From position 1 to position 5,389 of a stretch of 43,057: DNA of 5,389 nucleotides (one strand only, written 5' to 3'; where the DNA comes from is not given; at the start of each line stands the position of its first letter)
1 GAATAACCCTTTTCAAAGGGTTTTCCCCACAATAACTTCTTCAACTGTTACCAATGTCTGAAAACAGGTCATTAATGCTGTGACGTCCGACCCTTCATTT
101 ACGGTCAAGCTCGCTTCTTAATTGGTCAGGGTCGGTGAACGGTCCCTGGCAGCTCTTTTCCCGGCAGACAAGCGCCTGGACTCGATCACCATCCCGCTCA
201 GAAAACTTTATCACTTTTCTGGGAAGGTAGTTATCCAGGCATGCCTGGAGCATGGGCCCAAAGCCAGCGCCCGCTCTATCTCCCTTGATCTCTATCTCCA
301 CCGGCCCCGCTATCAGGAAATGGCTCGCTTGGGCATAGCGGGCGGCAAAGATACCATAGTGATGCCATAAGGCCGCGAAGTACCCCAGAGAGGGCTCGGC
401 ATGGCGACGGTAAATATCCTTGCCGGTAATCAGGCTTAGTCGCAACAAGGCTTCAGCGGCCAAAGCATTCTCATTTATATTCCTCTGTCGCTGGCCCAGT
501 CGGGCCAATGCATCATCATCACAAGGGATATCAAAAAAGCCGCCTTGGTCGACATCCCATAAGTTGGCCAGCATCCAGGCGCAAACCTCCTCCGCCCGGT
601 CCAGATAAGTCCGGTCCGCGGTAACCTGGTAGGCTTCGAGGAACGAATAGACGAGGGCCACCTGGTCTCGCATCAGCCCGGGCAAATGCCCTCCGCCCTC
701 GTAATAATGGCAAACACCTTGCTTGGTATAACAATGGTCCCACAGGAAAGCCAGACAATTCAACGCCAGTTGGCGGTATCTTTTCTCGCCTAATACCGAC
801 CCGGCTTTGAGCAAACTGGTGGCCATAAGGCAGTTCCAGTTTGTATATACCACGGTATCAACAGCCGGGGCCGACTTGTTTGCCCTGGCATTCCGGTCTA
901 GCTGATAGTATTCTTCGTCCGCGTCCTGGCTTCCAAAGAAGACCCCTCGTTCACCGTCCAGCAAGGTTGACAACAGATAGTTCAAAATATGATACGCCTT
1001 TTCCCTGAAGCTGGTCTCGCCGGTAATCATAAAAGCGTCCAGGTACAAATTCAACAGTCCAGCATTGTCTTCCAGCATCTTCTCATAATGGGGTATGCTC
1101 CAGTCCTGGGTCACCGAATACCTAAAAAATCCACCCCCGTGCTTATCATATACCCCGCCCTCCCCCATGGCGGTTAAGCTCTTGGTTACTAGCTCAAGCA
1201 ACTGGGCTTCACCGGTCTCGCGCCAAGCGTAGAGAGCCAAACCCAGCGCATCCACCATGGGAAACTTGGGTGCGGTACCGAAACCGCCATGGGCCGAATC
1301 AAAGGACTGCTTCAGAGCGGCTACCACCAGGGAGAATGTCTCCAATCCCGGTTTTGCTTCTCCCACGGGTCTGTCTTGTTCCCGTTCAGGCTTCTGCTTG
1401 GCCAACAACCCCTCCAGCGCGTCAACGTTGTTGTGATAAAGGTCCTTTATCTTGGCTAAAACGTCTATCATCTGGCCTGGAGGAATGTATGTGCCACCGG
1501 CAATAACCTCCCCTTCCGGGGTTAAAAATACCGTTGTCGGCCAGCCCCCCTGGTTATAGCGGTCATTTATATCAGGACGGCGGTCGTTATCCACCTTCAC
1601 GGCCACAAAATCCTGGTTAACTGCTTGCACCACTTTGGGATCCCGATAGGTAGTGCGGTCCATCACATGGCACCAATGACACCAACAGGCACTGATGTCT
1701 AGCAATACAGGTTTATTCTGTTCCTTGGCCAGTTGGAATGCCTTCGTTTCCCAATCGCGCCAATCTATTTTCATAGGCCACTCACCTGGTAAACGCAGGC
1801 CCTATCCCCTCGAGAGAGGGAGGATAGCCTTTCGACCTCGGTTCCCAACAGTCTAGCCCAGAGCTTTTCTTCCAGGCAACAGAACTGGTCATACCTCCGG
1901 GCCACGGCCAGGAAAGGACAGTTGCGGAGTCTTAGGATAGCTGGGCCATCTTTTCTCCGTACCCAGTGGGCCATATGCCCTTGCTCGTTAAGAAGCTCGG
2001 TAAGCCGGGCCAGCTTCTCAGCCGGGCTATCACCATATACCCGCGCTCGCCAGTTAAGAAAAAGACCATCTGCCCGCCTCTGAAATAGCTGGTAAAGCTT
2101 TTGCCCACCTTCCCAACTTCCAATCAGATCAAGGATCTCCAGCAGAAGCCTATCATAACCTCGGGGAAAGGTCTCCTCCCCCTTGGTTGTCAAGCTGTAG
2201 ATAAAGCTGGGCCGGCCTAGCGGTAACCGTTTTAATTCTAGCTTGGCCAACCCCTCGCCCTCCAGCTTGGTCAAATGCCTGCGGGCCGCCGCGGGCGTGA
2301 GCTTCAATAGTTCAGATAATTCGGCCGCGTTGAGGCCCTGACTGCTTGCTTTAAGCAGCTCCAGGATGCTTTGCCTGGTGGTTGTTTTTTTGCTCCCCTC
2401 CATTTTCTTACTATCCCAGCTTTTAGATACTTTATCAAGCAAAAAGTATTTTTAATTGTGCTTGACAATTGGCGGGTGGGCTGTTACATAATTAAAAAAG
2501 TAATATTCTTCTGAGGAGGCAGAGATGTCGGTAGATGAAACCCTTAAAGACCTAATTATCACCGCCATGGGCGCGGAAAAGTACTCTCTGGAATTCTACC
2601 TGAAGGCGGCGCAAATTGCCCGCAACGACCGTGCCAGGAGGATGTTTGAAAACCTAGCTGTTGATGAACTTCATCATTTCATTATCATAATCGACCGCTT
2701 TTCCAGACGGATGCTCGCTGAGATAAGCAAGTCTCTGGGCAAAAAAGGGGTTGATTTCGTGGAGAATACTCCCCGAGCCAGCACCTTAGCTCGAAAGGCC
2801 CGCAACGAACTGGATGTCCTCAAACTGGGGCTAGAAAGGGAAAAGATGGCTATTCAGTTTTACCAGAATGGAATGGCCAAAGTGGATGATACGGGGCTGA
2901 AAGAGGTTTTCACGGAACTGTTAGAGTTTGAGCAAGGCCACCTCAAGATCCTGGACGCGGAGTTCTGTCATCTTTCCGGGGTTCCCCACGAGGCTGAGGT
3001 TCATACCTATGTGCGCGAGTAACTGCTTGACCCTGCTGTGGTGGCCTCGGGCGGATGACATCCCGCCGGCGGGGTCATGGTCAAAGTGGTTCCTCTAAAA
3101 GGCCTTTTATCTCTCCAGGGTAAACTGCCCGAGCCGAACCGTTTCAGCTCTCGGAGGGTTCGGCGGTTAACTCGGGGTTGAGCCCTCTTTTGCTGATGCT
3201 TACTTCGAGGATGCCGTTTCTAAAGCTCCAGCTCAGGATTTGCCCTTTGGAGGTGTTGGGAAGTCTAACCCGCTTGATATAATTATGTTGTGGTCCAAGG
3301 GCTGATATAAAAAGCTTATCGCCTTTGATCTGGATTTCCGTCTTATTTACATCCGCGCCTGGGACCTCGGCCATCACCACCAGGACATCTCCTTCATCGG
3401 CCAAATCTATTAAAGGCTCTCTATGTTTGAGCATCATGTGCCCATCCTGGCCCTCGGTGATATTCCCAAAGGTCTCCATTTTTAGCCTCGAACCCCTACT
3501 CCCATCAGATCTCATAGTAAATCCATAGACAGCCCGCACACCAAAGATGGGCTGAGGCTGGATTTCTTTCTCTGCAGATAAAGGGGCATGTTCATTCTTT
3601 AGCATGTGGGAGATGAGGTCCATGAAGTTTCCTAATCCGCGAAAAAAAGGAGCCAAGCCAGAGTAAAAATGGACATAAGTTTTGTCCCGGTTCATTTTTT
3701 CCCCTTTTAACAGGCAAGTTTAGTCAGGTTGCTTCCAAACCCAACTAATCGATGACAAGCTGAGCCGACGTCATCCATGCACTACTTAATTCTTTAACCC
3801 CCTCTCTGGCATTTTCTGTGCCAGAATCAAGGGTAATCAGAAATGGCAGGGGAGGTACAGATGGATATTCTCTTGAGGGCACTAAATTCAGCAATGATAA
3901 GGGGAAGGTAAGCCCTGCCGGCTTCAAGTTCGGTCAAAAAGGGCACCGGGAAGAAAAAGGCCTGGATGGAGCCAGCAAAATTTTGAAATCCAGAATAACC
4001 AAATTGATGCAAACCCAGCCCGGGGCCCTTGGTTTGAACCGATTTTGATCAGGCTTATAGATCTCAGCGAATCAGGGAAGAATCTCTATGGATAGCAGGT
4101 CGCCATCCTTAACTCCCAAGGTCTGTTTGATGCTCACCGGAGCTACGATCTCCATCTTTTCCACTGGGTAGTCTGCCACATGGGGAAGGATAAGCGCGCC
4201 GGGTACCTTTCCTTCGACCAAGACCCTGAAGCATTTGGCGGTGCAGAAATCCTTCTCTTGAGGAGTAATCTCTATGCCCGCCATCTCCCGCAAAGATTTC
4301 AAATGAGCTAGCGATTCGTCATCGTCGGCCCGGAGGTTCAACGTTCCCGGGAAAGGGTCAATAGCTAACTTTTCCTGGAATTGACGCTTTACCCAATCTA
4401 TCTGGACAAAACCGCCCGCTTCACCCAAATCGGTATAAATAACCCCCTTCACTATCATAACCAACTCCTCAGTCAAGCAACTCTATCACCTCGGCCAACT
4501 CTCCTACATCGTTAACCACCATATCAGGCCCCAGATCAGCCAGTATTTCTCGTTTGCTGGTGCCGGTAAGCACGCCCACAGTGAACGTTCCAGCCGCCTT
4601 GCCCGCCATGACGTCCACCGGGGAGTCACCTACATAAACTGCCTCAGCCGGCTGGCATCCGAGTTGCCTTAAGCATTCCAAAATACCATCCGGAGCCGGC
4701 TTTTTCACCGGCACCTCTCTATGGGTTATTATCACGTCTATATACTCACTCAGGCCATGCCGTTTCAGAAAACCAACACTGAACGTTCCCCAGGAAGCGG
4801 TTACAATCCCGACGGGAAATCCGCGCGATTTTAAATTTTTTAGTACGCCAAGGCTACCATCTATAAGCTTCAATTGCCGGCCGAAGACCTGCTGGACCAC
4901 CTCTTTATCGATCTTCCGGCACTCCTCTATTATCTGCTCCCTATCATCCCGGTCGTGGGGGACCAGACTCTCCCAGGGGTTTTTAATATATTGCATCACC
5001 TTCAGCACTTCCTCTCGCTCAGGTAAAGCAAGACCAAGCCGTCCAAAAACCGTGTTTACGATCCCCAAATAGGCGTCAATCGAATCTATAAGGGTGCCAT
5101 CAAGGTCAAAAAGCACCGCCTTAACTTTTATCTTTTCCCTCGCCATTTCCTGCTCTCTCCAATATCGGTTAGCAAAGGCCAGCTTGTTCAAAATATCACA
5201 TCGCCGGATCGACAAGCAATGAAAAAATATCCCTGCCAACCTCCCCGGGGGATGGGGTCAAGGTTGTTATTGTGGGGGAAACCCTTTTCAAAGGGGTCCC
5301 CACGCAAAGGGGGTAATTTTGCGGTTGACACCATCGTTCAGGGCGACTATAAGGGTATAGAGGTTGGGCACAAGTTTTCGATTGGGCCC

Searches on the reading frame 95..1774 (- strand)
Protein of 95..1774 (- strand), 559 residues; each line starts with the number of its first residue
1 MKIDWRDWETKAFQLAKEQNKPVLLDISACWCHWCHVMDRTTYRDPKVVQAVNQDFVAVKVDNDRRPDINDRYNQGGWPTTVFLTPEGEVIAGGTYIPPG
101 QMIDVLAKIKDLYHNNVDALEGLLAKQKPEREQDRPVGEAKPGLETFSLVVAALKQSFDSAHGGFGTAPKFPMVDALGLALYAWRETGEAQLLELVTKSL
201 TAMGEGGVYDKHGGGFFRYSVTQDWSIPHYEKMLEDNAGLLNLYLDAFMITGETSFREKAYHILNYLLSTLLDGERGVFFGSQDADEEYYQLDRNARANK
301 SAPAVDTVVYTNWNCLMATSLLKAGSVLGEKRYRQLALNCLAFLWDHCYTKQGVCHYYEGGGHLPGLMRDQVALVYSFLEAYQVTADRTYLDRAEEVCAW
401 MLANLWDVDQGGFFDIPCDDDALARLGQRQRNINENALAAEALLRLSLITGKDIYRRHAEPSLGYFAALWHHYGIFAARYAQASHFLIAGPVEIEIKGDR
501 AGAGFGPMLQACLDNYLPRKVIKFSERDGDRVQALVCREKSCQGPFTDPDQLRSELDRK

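Call 13: search_protein_families(library=pfam, proteins=[window:95-1774:-], max_evalue=0.00001)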
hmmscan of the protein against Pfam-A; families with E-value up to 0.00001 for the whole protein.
window:95-1774:- (559 aa): 4 families
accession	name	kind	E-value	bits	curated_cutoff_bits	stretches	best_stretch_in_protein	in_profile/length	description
PF03190.21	Thioredox_DsbH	-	9.9e-38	130.1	27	1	3-121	20-152/163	Protein of unknown function, DUF255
PF13899.12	Thioredoxin_7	-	2.1e-15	57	27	1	4-86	1-83/83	Thioredoxin-like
PF13098.12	Thioredoxin_2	-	9.6e-07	29.5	27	1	16-106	1-104/104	Thioredoxin-like domain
PF00085.26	Thioredoxin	-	3e-06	27.6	23.5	1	14-87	11-82/103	Thioredoxin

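Call 46: search_protein_families(library=ncbifam, proteins=[window:95-1774:-], max_evalue=0.000001)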
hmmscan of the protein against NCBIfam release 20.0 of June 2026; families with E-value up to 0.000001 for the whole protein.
window:95-1774:- (559 aa): 2 families
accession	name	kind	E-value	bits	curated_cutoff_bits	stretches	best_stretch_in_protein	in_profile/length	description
NF045694.1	seleno_TsoB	exception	2.5e-17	62.2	805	1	3-109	457-571/572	rhodanese/DsbD fusion-like selenoprotein TsoB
NF001419.0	PRK00293.1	subfamily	1.7e-08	33.5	330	1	12-91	469-551/574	protein-disulfide reductase DsbD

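Call 61: find_encoding_contigs(protein=window:95-1774:-, flank=10000, max_places=3)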
Protein window:95-1774:- (559 aa): no gene with exactly this product is on record in the collection.

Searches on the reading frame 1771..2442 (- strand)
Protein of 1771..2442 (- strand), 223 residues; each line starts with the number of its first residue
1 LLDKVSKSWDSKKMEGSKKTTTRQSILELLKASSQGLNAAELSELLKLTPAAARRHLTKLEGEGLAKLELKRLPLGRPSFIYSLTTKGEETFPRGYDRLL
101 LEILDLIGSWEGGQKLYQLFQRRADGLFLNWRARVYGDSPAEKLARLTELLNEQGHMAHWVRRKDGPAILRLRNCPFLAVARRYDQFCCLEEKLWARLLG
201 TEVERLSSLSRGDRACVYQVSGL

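Call 13: search_protein_families(library=pfam, proteins=[window:1771-2442:-], max_evalue=0.00001)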
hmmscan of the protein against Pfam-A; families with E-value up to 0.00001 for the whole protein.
window:1771-2442:- (223 aa): 4 families
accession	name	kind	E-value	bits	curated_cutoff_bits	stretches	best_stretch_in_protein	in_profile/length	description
PF12840.13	HTH_20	-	2.3e-07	31.1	27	1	22-67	5-49/51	Helix-turn-helix domain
PF01022.26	HTH_5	-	1.4e-06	28.5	22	1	22-66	3-45/47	Bacterial regulatory protein, arsR family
PF08279.18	HTH_11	-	2.5e-06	27.7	25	1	23-71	2-49/55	HTH domain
PF09339.16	HTH_IclR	-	3.7e-06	27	22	1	26-66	8-48/52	IclR helix-turn-helix domain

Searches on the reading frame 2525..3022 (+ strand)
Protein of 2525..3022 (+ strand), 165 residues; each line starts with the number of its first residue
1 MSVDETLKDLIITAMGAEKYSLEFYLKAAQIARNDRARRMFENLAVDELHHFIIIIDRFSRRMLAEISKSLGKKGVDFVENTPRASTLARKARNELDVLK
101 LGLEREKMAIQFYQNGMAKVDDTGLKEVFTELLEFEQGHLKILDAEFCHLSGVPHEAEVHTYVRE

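Call 13: search_protein_families(library=pfam, proteins=[window:2525-3022:+], max_evalue=0.00001)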
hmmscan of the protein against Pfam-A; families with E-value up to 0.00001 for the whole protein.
window:2525-3022:+ (165 aa): 1 family
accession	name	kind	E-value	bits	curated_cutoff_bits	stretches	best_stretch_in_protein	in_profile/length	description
PF02915.23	Rubrerythrin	-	8.1e-11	42.9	22.8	1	13-145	5-135/137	Rubrerythrin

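Call 63: find_encoding_contigs(protein=window:2525-3022:+, flank=10000, max_places=3)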
Protein window:2525-3022:+ (165 aa): 1 contig read that carries it; 1 place shown.
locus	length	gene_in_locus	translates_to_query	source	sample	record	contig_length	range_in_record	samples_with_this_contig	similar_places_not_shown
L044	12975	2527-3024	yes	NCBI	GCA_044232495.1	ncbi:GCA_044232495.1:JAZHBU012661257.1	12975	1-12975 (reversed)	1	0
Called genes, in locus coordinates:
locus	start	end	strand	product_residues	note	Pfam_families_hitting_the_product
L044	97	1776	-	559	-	PF00085:Thioredoxin (weak), PF03190:Thioredox_DsbH, PF13098:Thioredoxin_2, PF13899:Thioredoxin_7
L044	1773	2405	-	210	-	PF01022:HTH_5 (weak), PF13412:HTH_24 (weak), PF08279:HTH_11 (weak), PF09339:HTH_IclR (faint), PF12840:HTH_20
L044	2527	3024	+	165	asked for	PF02915:Rubrerythrin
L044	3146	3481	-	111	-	-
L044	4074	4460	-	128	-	PF01982:CTP-dep_RFKase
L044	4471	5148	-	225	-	PF00702:Hydrolase, PF12710:HAD, PF13419:HAD_2, PF13242:Hydrolase_like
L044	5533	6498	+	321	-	PF09084:NMT1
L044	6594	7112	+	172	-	PF03266:NTPase_1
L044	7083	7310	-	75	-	-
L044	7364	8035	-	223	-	PF00753:Lactamase_B, PF23023:Anti-Pycsar_Apyc1 (faint), PF12706:Lactamase_B_2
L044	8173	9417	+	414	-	PF09861:Lar_N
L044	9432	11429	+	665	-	PF05378:Hydant_A_N, PF01968:Hydantoinase_A, PF19278:Hydant_A_C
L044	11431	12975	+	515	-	?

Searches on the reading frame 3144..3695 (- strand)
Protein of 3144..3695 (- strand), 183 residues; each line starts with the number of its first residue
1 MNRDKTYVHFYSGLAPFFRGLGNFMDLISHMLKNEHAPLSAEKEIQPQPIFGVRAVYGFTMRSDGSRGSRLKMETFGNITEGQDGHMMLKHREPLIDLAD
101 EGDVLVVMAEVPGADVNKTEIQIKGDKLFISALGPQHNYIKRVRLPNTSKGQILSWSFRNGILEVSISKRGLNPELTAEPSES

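Call 13: search_protein_families(library=pfam, proteins=[window:3144-3695:-], max_evalue=0.00001)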
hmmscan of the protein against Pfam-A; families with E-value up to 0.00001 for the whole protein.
window:3144-3695:- (183 aa): 0 families

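Call 46: search_protein_families(library=ncbifam, proteins=[window:3144-3695:-], max_evalue=0.000001)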
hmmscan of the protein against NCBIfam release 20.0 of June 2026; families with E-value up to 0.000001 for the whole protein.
window:3144-3695:- (183 aa): 1 family
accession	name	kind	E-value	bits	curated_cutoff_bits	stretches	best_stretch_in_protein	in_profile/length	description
NF041800.1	Hsp20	equivalog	4.2e-26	91.5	140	1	18-170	8-150/162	archaeal heat shock protein Hsp20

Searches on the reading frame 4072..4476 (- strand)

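Call 13: search_protein_families(library=pfam, proteins=[window:4072-4476:-], max_evalue=0.00001)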
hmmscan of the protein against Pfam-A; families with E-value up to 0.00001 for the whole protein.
window:4072-4476:- (134 aa): 1 family
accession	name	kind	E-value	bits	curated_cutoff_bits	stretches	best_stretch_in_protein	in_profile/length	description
PF01982.22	CTP-dep_RFKase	-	1.4e-29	102.9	25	1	17-132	5-121/121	Domain of unknown function DUF120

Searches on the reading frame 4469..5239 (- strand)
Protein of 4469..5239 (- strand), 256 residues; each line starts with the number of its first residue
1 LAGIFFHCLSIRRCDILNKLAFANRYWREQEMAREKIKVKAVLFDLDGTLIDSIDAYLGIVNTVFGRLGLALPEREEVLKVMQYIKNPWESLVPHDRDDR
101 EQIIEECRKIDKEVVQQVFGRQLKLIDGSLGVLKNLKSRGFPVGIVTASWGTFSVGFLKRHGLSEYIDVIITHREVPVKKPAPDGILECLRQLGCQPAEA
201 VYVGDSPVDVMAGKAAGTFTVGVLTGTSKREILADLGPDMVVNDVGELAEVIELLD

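Call 13: search_protein_families(library=pfam, proteins=[window:4469-5239:-], max_evalue=0.00001)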
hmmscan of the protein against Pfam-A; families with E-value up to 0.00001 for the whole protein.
window:4469-5239:- (256 aa): 4 families
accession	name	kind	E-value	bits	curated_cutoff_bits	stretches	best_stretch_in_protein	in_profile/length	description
PF13419.12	HAD_2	-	3.9e-38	131.8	23.8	1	42-223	1-178/178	Haloacid dehalogenase-like hydrolase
PF00702.32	Hydrolase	-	4.3e-28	99.4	26.4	1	39-217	1-191/191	haloacid dehalogenase-like hydrolase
PF13242.12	Hydrolase_like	-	2.8e-12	46.8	22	1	179-248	3-75/75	HAD-hyrolase-like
PF12710.13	HAD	-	7.1e-11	43.3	27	1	42-211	1-186/189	haloacid dehalogenase-like hydrolase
